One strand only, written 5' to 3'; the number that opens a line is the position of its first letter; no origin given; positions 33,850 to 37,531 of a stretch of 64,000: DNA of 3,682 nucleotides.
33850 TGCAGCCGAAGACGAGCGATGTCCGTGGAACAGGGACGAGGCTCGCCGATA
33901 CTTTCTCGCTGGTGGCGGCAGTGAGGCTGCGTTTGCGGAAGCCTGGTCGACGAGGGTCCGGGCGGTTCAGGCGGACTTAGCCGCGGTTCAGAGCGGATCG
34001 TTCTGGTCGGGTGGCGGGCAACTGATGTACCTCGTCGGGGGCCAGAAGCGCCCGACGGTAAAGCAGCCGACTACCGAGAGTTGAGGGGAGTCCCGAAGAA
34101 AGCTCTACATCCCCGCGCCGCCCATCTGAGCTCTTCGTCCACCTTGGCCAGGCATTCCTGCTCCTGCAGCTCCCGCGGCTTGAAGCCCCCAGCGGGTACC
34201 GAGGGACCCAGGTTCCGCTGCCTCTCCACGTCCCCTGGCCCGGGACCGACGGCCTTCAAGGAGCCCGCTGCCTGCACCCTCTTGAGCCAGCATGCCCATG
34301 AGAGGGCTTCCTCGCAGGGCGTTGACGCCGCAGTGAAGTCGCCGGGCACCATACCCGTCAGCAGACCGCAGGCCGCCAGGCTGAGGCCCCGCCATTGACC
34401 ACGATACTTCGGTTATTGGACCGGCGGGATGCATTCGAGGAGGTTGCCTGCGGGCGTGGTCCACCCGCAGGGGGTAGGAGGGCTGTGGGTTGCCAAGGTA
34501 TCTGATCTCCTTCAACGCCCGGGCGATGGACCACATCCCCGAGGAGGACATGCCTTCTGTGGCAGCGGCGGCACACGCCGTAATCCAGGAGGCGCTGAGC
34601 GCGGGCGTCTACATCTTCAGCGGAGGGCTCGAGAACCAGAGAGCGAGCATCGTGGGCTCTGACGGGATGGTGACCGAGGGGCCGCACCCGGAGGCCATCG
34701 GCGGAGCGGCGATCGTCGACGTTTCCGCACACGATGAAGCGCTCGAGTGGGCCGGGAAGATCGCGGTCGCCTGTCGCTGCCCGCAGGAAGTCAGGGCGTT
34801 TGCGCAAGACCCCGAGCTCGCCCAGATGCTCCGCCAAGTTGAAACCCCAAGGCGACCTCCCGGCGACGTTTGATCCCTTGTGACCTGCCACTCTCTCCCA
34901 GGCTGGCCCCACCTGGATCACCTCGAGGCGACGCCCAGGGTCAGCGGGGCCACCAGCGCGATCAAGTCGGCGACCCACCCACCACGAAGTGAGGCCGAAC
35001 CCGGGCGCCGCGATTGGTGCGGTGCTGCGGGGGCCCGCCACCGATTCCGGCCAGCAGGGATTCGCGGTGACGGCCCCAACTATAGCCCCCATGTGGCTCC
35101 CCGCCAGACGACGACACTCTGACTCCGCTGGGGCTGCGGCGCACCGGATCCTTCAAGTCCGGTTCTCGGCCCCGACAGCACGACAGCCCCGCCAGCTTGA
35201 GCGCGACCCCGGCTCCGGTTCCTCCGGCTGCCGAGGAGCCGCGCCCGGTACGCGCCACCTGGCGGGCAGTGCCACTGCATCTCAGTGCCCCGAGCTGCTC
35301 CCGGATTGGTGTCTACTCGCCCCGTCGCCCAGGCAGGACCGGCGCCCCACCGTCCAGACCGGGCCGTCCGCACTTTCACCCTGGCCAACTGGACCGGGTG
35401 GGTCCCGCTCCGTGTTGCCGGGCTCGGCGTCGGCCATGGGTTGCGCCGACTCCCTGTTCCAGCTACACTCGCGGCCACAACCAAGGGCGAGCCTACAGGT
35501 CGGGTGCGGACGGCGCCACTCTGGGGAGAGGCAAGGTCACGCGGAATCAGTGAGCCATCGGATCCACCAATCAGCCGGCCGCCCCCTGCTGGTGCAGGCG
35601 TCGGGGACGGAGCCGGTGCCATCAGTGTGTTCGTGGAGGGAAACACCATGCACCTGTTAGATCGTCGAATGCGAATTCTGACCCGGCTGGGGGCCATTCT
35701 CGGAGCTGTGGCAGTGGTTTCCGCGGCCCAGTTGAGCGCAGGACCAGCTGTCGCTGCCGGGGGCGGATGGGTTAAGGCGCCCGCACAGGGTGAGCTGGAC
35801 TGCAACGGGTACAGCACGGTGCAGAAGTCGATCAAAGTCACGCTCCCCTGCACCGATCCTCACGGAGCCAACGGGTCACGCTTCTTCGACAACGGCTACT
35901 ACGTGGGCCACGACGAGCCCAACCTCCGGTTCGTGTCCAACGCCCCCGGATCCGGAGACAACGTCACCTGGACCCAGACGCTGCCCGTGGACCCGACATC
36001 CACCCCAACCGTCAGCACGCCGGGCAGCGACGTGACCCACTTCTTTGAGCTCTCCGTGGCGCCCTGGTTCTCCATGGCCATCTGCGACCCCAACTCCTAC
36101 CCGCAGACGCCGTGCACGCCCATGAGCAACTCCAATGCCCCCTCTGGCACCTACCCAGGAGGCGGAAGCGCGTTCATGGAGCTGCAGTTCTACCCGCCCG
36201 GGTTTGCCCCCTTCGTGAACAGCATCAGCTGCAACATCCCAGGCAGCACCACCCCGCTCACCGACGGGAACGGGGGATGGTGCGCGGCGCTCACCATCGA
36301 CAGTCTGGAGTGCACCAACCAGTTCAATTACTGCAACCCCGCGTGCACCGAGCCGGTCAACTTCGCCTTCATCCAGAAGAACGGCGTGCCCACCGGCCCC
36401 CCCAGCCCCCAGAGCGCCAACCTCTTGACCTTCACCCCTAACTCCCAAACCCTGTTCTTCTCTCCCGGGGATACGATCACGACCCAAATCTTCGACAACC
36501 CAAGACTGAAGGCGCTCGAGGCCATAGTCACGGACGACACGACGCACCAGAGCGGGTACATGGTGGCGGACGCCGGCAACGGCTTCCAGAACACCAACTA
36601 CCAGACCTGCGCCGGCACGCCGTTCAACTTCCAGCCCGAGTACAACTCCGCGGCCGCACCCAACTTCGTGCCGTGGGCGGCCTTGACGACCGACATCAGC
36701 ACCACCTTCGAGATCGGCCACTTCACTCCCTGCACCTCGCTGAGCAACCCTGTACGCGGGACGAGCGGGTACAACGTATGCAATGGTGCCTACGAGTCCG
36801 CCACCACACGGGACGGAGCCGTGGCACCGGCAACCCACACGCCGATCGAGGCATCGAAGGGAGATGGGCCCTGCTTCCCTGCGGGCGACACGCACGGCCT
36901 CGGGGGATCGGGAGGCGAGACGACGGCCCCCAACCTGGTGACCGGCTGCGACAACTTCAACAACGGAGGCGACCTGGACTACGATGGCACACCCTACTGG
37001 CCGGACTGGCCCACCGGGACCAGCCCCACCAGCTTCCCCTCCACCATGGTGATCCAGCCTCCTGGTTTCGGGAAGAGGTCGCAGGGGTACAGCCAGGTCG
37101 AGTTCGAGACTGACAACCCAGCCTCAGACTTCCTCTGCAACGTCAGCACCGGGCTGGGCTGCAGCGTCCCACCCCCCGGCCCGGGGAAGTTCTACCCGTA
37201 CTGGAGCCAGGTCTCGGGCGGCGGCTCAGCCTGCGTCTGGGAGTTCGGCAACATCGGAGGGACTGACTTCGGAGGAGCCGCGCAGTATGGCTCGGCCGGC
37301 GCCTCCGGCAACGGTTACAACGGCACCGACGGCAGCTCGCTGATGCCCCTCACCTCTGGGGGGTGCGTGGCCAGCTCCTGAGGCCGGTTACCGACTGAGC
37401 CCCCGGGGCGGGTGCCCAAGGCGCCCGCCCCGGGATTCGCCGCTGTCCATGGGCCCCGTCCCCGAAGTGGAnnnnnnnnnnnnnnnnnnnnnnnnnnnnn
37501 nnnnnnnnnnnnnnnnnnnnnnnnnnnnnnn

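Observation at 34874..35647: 770-nt non-coding leader upstream of the secreted Cys-rich protein gene: candidate riboswitch or sRNA region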

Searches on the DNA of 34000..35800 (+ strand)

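Call 5: search_rna_families(source=window, start=34000, end=35800, threshold=evalue, max_evalue=10, show_alignments=3)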
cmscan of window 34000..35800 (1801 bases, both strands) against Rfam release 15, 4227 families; matches with E-value up to 10: 4.
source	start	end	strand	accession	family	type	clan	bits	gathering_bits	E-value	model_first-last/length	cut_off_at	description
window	35209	35232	+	RF03158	L31-Actinobacteria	Cis-reg; leader;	CL00118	23.6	35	0.11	1-48/48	no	L31-Actinobacteria ribosomal protein leader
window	35197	35248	-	RF02000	MIR1846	Gene; miRNA;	-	16.7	77.5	8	1-110/110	no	MIR1846 microRNA precursor family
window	35061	35143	+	RF00603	SNORD23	Gene; snRNA; snoRNA; CD-box;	-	15.5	64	5.8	1-110/110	no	Small nucleolar RNA SNORD23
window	35035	35073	+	RF02357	RNaseP-T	Gene; ribozyme;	CL00002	12.7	60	7.8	1-208/208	no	RNaseP truncated form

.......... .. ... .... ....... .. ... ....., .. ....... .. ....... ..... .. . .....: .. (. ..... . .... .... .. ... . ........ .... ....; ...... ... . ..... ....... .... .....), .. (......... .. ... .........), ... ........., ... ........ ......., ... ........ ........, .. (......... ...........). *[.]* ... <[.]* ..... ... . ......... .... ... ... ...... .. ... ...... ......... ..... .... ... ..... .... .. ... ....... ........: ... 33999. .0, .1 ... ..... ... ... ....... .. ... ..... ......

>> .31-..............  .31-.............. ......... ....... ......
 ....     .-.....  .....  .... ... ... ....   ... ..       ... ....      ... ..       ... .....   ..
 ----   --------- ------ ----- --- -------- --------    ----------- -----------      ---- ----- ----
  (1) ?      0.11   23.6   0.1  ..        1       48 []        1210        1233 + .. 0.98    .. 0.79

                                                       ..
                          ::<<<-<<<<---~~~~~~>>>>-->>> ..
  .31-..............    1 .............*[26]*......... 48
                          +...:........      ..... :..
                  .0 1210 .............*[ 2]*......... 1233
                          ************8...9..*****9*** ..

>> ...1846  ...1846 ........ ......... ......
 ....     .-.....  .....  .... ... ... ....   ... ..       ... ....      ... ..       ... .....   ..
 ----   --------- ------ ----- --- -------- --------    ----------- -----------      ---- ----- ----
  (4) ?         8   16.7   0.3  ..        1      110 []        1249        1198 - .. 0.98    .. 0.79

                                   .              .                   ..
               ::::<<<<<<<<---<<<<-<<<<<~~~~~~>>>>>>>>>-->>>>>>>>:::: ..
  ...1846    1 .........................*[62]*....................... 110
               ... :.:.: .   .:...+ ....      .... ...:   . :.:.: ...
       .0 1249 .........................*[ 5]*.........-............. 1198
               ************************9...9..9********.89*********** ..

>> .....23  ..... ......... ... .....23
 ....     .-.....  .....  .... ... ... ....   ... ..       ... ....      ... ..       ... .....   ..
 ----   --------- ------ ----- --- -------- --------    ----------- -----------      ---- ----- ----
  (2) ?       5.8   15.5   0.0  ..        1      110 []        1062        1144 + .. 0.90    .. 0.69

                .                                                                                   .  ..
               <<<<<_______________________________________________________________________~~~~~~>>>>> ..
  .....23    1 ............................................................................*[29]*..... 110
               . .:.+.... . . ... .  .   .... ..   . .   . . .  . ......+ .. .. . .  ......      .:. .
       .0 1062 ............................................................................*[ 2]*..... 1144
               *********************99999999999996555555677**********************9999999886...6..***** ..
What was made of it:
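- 34874..35440 (.): Distal spacer of ~570 nt. It is non-coding, lineage-specific and apparently unconstrained. No Rfam hit below E=0.1 (call 5).
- Closest known: Cyclic-dinucleotide riboswitches. Different: No covariance-model match even at E<=10 in the window (call 5).
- A GC-rich hairpin at 35209-35232 gave a sub-threshold Rfam hit to L31-Actinobacteria (23.6 bits against a gathering score of 35, E=0.11, call 5).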

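Call 62: search_dna_similar(query=window:34874-35647:+, collection=phages, mode=distant, max_evalue=0.001, max_rows=10)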
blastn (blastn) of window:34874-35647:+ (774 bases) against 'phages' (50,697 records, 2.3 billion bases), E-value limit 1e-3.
No match.

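Call 63: search_dna_similar(query=window:34874-35647:+, collection=plasmids, mode=distant, max_evalue=0.001, max_rows=10)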
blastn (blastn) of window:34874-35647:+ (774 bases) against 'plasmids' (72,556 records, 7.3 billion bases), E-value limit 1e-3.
No match.
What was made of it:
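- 34874..35440 (.): No phage or plasmid similarity (calls 62, 63).
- No phage or plasmid DNA match (calls 62, 63).
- Tried and rejected: Phage and plasmid DNA similarity (calls 62, 63): none.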

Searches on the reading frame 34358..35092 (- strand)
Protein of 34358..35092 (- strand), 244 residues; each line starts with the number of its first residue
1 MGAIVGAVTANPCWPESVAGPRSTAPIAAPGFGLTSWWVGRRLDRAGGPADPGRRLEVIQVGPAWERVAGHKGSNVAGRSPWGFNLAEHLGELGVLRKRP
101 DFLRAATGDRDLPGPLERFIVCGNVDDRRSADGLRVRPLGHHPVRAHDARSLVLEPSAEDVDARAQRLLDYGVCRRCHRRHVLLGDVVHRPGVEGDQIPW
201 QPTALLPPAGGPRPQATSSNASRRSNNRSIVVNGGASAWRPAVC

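Call 10: search_protein_families(library=pfam, proteins=[window:34358-35092:-], max_evalue=1)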
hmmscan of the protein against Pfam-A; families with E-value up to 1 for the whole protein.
window:34358-35092:- (244 aa): 0 families

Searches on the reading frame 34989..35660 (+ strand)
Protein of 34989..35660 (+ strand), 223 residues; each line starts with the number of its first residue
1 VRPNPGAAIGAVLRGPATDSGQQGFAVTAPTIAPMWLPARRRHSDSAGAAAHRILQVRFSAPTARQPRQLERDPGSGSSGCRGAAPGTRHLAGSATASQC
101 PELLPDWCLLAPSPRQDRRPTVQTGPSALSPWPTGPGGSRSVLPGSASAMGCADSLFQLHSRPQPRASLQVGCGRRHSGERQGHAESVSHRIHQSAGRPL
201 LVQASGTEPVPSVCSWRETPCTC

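Call 10: search_protein_families(library=pfam, proteins=[window:34989-35660:+], max_evalue=1)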
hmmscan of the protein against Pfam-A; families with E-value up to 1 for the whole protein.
window:34989-35660:+ (223 aa): 0 families
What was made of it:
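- On tRNA-linked genomic island: Of the ORFs between 32806 and 35647 that were scanned against Pfam, none matched an integrase (call 10).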

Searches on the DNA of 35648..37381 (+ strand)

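Call 61: search_rna_families(sources=[L002, L003, L005, L006, L008, L010, L011, L012, L013, L168, L169, L170], threshold=gathering)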
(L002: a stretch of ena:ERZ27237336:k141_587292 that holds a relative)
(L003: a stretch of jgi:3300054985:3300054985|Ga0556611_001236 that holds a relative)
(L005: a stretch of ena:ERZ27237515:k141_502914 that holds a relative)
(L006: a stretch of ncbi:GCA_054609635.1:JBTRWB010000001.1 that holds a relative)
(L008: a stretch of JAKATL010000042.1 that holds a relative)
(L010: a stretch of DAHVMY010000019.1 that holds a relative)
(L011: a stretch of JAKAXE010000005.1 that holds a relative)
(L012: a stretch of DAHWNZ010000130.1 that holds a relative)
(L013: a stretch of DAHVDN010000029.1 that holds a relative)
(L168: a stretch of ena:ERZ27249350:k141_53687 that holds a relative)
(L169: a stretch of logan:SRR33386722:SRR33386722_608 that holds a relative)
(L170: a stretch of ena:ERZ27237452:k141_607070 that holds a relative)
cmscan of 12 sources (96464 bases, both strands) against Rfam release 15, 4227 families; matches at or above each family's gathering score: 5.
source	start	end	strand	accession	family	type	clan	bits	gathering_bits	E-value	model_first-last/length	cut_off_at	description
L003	387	460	+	RF00005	tRNA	Gene; tRNA;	CL00001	62.4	29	5.9e-11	1-71/71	no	tRNA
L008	21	94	+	RF00005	tRNA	Gene; tRNA;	CL00001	62.4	29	5.9e-11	1-71/71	no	tRNA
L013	2906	2979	-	RF00005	tRNA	Gene; tRNA;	CL00001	62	29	7.7e-11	1-71/71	no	tRNA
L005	4082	4154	+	RF00005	tRNA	Gene; tRNA;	CL00001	61.2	29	1.3e-10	1-71/71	no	tRNA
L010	2092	2164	+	RF00005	tRNA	Gene; tRNA;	CL00001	61.2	29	1.3e-10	1-71/71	no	tRNA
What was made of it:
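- On c-di-AMP riboswitch (ydaO/kimA, RF00379): Absent in 12 ortholog loci (call 61).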

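Call 64: search_rna_families(sources=[L014, L015, L016, L017, L018, L020, L021, L022, L023, L024, L026, L027, L029, L030, L031, L033, L034, L035, L036], threshold=gathering)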
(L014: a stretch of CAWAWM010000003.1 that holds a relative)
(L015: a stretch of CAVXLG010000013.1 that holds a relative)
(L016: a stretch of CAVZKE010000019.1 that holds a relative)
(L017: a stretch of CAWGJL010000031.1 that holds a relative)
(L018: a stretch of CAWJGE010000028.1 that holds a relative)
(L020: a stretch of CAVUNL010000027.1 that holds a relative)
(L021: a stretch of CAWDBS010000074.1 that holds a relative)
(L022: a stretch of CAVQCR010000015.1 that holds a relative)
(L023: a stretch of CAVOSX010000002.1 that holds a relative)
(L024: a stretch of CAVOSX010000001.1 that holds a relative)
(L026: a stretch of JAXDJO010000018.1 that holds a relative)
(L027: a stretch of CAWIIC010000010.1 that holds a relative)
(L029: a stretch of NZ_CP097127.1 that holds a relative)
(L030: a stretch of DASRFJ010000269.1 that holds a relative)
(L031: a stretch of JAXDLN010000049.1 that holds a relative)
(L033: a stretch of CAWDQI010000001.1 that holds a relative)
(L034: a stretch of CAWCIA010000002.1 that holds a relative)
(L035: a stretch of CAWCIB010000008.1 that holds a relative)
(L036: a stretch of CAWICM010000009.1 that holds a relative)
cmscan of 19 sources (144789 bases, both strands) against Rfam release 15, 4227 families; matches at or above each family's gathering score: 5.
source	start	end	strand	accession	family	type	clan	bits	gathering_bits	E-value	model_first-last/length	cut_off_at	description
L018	4775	5160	+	RF00010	RNaseP_bact_a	Gene; ribozyme;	CL00002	294.1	100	8.2e-95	1-367/367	no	Bacterial RNase P class A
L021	4758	5143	+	RF00010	RNaseP_bact_a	Gene; ribozyme;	CL00002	291.1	100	8.1e-94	1-367/367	no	Bacterial RNase P class A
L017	4704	5092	+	RF00010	RNaseP_bact_a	Gene; ribozyme;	CL00002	291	100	8.6e-94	1-367/367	no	Bacterial RNase P class A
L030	4764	5161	+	RF00010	RNaseP_bact_a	Gene; ribozyme;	CL00002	289.3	100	3.4e-93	1-367/367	no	Bacterial RNase P class A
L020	5174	5561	+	RF00010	RNaseP_bact_a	Gene; ribozyme;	CL00002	282.7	100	6e-91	1-367/367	no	Bacterial RNase P class A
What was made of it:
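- On c-di-GMP riboswitches (GEMM-I RF01051, c-di-GMP-II RF01786) and msiK leader: None upstream of 19 distant homologs either (call 64).
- Closest known: Cyclic-dinucleotide riboswitches. Different: There is none at gathering threshold in 12 orthologous and 19 more distant loci (calls 61, 64).
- No known riboswitch lies upstream of 19 distant homologs (call 64).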
